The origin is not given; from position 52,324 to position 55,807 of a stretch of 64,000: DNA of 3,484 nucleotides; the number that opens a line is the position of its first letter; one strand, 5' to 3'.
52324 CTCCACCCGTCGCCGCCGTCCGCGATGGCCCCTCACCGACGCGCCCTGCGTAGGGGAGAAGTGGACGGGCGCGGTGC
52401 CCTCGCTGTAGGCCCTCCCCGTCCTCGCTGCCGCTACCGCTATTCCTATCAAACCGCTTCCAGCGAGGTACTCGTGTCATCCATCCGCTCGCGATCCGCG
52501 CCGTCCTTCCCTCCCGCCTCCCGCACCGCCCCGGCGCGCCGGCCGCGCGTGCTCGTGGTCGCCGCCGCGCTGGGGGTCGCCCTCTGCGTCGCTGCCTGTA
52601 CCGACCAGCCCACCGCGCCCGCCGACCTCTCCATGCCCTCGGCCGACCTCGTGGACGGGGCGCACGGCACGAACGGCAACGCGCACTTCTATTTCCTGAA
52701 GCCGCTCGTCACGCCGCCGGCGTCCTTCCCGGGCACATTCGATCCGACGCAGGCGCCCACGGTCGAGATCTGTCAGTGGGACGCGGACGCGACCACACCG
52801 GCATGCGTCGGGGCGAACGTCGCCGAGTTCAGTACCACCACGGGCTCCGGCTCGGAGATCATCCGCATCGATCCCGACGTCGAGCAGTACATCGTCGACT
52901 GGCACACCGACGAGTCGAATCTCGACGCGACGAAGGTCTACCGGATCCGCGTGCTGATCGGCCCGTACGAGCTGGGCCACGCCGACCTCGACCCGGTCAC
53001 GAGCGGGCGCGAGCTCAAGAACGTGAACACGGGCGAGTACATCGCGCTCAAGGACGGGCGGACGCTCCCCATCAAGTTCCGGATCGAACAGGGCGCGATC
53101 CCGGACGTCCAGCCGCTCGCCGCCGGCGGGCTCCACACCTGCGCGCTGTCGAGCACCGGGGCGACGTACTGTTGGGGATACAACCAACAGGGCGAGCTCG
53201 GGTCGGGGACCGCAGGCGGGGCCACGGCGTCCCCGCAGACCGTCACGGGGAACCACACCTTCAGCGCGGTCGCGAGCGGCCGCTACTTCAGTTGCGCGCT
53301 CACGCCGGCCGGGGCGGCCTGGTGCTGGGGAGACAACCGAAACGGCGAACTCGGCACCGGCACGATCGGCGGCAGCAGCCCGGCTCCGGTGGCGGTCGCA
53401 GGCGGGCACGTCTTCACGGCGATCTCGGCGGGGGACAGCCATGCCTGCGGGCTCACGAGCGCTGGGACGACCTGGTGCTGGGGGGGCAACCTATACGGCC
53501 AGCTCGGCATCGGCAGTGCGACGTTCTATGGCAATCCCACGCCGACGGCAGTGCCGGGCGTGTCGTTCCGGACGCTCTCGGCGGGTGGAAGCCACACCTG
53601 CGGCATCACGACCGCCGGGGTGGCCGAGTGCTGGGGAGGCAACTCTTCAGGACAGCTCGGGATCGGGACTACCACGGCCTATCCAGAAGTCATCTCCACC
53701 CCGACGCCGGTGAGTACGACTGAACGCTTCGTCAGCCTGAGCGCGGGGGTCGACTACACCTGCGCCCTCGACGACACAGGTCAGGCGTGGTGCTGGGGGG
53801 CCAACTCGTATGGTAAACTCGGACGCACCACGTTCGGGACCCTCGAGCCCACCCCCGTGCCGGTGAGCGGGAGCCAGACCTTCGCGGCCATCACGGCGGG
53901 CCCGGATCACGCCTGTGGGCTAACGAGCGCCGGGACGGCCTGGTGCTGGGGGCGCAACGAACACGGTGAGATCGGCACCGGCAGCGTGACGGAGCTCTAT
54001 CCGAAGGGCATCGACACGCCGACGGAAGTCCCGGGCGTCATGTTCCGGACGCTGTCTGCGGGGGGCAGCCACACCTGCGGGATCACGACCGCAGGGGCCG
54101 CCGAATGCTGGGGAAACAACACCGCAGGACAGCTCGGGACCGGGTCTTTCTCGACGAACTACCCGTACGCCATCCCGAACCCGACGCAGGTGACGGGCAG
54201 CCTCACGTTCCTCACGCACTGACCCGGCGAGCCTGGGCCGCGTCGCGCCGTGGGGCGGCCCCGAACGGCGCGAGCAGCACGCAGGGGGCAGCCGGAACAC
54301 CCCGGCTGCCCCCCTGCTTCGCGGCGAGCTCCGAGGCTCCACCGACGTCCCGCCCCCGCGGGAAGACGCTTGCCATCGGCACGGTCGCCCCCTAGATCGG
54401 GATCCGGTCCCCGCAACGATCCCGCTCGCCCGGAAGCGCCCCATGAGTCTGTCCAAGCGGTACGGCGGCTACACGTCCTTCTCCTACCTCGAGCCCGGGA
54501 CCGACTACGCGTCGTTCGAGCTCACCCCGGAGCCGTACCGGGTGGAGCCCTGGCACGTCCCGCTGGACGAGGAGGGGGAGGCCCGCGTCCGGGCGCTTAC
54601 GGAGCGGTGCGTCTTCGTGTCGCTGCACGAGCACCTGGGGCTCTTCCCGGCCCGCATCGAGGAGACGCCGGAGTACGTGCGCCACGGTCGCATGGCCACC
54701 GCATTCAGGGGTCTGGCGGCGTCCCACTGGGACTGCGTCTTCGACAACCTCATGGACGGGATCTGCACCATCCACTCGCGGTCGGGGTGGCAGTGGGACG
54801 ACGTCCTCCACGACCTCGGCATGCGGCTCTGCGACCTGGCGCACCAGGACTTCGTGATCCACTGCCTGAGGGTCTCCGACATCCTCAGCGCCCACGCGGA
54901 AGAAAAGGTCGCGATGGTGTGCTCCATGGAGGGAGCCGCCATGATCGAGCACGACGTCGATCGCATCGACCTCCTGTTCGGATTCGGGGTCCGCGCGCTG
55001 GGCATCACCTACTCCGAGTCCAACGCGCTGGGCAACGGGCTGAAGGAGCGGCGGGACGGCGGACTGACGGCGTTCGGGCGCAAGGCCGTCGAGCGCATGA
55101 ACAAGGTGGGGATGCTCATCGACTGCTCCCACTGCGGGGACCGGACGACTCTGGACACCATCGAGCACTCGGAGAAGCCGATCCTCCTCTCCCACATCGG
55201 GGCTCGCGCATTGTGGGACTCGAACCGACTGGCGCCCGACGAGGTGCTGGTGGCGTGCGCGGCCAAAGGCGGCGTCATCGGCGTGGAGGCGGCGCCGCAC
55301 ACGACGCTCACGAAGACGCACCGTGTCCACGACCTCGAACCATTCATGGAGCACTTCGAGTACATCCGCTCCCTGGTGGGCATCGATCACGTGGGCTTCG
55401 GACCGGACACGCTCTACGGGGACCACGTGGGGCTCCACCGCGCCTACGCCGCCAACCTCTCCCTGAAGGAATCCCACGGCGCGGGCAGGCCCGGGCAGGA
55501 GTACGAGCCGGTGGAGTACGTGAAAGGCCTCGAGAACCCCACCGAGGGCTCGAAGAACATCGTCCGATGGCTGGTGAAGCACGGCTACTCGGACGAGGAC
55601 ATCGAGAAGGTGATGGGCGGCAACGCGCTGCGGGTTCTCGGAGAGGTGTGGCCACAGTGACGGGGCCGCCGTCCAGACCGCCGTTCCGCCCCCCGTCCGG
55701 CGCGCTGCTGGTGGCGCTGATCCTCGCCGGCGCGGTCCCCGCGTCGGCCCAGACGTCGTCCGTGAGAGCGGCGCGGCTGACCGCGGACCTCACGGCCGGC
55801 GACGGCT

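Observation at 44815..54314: ECF sigma gene overlapping a Ser/Thr kinase gene, followed by three modular lipoproteins with a shared promoter motif: a candidate phospho-controlled surface-protein regulon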

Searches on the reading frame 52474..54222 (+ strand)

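Call 8: search_protein_families(library=pfam, proteins=[window:52474-54222:+], max_evalue=0.01)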
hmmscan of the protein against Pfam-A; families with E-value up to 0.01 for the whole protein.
window:52474-54222:+ (582 aa): 4 families
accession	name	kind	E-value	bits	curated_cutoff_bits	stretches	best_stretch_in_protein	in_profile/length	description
PF25390.1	WD40_RLD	-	9.3e-72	242.8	150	2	197-429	130-361/363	RCC1-like domain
PF13540.12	RCC1_2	-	4e-54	179.6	22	7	471-498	2-29/30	Regulator of chromosome condensation (RCC1) repeat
PF00415.24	RCC1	-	9.8e-50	167.4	21.7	7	386-432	6-50/50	Regulator of chromosome condensation (RCC1) repeat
PF25384.1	Alsin_RLD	-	0.0089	15.8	100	0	212-246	277-311/405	Alsin RCC1-like domain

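Call 67: search_protein_families(library=ncbifam, proteins=[window:52474-54219:+], max_evalue=0.001)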
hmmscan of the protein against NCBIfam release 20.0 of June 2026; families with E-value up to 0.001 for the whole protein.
window:52474-54219:+ (582 aa): 1 family
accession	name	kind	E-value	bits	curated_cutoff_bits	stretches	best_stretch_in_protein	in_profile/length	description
NF038114.1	rightmost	domain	4.5e-05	23.8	35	0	110-149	48-89/113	PxKF domain-containing protein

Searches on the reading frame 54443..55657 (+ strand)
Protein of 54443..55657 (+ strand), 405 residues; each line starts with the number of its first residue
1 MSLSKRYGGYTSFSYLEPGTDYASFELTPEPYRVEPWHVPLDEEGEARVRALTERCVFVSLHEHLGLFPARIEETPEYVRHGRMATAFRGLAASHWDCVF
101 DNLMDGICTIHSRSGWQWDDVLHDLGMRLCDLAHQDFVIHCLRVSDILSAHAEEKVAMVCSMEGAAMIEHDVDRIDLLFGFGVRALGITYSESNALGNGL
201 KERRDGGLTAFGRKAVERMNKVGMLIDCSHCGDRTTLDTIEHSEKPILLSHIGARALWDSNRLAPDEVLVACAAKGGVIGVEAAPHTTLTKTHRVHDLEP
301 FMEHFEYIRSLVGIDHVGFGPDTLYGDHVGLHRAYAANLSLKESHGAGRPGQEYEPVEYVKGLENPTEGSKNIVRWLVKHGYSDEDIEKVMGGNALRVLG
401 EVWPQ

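Call 51: search_protein_families(library=pfam, proteins=[window:54443-55657:+], max_evalue=0.001)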
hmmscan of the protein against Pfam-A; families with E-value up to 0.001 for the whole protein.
window:54443-55657:+ (405 aa): 1 family
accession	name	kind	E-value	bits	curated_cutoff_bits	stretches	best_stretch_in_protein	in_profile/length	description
PF01244.27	Peptidase_M19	-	1e-66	225.7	26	1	133-400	82-318/319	Membrane dipeptidase (Peptidase family M19)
